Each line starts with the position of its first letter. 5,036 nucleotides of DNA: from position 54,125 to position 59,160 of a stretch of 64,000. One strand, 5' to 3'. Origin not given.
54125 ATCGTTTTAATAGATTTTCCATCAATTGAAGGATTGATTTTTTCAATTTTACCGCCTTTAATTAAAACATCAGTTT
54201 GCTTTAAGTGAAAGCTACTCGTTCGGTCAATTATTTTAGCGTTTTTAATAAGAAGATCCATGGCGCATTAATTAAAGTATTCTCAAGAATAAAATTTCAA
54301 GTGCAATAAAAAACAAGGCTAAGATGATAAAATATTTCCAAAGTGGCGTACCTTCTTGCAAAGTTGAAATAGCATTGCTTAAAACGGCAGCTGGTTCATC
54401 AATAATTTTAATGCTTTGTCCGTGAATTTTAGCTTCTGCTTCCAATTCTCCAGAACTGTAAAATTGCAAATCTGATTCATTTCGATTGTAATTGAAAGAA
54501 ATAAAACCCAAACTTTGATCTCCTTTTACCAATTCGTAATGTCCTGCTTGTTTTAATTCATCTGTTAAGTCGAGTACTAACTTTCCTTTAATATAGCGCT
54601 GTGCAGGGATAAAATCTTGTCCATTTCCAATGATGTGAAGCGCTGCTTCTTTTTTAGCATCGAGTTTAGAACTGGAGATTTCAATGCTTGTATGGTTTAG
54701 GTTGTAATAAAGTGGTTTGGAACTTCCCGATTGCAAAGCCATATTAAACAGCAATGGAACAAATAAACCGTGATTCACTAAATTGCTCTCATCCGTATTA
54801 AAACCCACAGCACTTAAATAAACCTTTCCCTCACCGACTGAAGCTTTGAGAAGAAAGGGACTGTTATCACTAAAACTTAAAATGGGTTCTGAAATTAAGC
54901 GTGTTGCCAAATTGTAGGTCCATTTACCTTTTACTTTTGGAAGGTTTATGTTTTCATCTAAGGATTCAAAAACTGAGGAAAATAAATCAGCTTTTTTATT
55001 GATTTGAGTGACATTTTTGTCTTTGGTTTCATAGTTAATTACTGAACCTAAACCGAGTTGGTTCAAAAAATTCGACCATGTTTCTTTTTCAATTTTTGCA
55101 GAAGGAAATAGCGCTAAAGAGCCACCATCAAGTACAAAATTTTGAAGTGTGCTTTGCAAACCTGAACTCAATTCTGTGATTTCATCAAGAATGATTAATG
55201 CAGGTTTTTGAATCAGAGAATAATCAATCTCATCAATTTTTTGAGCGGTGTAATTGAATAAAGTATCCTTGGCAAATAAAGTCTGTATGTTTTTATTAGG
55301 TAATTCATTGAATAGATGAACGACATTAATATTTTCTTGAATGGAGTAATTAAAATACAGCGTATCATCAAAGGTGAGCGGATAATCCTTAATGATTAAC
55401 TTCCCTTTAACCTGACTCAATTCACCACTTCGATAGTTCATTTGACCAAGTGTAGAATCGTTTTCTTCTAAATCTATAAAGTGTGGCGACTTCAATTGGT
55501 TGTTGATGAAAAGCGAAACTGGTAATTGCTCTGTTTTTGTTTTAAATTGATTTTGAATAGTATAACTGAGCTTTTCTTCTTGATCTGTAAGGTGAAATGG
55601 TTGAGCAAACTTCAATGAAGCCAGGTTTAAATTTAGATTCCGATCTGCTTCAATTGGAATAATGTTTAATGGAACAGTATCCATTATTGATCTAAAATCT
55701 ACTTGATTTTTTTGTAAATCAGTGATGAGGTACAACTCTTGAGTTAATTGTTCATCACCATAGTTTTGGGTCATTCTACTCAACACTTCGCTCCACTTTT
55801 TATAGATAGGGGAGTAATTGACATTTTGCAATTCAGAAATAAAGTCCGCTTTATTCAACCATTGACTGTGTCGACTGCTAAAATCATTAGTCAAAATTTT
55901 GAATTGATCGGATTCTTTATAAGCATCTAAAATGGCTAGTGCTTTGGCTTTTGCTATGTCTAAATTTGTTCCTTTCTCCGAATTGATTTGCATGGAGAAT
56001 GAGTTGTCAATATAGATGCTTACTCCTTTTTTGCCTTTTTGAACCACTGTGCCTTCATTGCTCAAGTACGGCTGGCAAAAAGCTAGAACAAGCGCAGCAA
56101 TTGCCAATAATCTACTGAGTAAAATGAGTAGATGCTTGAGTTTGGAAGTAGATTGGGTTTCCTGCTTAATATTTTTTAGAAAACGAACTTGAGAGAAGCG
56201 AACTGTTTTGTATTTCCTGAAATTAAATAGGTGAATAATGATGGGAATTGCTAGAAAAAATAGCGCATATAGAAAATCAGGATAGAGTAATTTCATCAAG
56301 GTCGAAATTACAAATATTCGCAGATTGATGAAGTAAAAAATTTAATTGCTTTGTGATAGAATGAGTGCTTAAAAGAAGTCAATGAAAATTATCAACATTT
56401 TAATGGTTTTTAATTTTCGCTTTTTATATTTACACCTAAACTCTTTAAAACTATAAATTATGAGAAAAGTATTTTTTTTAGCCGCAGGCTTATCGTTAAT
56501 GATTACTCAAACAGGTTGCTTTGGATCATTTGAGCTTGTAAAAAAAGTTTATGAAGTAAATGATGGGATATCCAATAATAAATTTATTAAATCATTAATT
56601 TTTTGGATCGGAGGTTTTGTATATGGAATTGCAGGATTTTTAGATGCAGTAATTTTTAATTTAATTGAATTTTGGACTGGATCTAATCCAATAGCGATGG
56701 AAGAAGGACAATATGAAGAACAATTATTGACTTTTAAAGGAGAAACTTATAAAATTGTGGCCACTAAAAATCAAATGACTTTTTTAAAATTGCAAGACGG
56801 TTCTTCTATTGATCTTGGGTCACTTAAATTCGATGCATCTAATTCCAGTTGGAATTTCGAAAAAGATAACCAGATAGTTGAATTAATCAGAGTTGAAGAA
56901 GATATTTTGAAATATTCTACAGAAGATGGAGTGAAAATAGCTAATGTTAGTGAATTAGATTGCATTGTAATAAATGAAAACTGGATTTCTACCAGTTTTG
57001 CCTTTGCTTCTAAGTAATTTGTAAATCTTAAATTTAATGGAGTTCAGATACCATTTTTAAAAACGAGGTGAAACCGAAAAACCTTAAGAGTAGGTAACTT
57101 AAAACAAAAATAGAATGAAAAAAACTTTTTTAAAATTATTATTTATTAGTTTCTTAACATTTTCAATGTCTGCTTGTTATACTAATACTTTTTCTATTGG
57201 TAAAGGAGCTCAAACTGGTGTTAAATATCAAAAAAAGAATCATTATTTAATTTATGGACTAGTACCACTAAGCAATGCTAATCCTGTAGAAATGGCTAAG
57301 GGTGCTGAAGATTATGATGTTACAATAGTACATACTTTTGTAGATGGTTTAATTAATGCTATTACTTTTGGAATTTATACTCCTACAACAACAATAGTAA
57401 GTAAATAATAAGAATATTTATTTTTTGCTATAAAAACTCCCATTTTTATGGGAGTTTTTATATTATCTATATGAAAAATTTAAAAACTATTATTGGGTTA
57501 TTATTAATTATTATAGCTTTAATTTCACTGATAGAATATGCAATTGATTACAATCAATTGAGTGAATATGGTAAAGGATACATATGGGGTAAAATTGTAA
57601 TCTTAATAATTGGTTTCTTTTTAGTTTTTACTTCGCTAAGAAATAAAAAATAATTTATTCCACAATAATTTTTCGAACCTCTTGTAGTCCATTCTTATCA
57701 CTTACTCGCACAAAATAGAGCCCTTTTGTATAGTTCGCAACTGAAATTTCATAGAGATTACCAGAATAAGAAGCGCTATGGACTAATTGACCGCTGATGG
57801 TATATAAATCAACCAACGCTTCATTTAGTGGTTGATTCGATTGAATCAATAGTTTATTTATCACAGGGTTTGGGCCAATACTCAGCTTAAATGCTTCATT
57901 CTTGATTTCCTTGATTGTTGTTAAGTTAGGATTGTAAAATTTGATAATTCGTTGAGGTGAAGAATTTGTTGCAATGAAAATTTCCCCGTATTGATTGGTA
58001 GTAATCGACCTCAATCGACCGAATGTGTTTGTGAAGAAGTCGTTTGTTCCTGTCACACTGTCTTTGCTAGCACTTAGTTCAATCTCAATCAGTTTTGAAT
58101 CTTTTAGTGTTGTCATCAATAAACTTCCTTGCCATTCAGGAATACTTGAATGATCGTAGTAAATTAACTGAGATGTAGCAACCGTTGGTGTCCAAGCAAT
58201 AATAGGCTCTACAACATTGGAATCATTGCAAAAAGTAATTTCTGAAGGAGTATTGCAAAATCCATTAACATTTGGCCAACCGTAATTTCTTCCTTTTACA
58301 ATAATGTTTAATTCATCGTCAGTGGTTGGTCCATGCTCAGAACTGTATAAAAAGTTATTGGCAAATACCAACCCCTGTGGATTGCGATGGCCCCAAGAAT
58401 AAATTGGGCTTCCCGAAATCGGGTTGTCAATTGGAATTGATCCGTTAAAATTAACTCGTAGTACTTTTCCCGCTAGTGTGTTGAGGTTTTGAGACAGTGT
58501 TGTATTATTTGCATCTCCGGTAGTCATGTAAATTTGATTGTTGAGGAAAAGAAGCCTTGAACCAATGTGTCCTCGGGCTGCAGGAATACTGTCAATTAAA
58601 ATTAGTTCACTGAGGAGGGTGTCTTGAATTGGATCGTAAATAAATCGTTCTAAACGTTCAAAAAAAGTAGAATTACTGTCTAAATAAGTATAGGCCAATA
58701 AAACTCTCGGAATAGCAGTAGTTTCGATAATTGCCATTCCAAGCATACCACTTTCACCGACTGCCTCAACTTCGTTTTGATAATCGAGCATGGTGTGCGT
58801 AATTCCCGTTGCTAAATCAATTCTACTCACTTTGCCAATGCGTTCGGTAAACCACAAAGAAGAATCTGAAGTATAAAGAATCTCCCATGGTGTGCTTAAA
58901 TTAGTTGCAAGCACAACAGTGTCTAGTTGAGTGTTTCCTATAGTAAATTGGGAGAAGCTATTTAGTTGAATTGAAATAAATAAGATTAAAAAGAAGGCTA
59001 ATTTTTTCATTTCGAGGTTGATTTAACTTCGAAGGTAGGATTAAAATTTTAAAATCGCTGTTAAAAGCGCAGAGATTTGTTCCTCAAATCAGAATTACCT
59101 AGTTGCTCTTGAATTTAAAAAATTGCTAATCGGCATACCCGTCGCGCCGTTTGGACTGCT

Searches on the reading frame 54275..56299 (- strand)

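Call 89: search_protein_families(library=pfam, proteins=[window:54275-56299:-], max_evalue=0.0001)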
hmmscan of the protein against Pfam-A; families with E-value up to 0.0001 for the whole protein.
window:54275-56299:- (675 aa): 1 family
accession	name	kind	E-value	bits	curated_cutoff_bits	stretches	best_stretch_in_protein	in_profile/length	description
PF07584.16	BatA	-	1.5e-19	70.6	25.9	1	2-77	2-77/77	Aerotolerance regulator N-terminal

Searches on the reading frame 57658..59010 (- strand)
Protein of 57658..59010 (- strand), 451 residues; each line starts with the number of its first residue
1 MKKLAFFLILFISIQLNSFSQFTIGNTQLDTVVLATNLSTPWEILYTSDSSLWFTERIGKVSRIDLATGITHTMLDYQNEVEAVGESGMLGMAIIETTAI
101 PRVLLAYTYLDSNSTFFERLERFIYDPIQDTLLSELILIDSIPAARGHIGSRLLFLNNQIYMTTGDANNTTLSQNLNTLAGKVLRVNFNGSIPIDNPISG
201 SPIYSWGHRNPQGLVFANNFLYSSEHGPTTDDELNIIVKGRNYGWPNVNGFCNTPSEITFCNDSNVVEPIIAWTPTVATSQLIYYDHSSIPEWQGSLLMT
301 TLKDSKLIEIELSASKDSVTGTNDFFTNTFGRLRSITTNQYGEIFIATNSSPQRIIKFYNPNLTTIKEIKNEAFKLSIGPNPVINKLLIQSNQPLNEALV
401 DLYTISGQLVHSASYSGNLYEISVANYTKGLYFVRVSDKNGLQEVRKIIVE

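Call 89: search_protein_families(library=pfam, proteins=[window:57658-59010:-], max_evalue=0.0001)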
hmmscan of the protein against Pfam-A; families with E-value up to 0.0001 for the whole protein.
window:57658-59010:- (451 aa): 2 families
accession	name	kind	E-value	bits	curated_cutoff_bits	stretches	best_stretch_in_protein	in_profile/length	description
PF07995.17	GSDH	-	3.4e-66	224.3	25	1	38-356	1-331/332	Glucose / Sorbosone dehydrogenase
PF18962.6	Por_Secre_tail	-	1e-10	42.2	27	1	380-450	3-75/75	Secretion system C-terminal sorting domain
